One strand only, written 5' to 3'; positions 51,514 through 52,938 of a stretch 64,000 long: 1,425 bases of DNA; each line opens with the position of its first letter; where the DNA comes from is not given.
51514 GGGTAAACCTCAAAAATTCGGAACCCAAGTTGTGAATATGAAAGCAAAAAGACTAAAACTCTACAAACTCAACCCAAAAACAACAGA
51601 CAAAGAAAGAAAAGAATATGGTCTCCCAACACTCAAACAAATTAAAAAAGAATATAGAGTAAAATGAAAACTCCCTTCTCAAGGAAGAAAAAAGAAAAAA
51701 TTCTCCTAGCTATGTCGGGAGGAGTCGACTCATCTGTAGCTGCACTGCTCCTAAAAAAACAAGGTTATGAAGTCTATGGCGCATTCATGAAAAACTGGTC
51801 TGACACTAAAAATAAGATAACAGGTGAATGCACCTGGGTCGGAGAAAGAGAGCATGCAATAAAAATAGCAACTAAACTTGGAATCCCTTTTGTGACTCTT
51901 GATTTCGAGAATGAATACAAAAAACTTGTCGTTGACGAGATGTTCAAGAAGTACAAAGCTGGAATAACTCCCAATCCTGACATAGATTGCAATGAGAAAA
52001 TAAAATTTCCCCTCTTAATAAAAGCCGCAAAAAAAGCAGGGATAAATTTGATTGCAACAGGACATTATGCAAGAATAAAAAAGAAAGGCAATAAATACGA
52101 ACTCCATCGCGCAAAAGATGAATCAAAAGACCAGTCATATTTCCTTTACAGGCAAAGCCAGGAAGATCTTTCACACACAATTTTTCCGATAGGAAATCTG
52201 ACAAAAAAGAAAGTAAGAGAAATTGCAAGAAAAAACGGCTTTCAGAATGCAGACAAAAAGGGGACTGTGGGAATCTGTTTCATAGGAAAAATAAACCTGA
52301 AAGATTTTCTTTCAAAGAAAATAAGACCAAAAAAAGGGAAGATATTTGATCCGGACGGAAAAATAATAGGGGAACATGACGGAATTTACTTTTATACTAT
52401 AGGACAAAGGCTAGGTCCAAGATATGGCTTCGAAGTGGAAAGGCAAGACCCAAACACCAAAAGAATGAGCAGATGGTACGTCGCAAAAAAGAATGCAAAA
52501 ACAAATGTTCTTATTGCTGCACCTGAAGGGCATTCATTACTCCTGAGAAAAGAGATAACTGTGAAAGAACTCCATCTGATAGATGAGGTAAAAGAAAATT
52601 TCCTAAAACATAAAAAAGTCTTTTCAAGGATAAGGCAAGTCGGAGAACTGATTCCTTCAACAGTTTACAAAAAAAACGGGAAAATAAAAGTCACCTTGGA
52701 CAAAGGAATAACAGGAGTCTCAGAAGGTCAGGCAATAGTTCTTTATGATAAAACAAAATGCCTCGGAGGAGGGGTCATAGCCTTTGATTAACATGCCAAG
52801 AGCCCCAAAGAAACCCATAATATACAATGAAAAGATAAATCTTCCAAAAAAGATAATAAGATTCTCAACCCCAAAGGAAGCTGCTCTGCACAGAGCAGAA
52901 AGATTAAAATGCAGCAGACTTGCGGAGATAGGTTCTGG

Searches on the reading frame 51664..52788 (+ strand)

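Call 56: search_protein_families(library=pfam, proteins=[window:51664-52788:+], max_evalue=0.00001)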
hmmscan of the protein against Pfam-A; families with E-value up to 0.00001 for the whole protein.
window:51664-52788:+ (375 aa): 4 families
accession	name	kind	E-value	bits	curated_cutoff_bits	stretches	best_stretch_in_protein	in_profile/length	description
PF03054.22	tRNA_Me_trans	-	1.7e-74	250.3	20.6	1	12-209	2-202/202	tRNA methyl transferase HUP domain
PF20259.3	tRNA_Me_trans_M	-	8.3e-17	60.9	27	1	213-284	1-63/66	tRNA methyl transferase PRC-barrel domain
PF20258.4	tRNA_Me_trans_C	-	2.8e-14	53.6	20.6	1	296-372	2-77/77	Aminomethyltransferase beta-barrel domain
PF02540.23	NAD_synthase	-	3.7e-06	26.7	21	0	7-134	15-129/242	NAD synthase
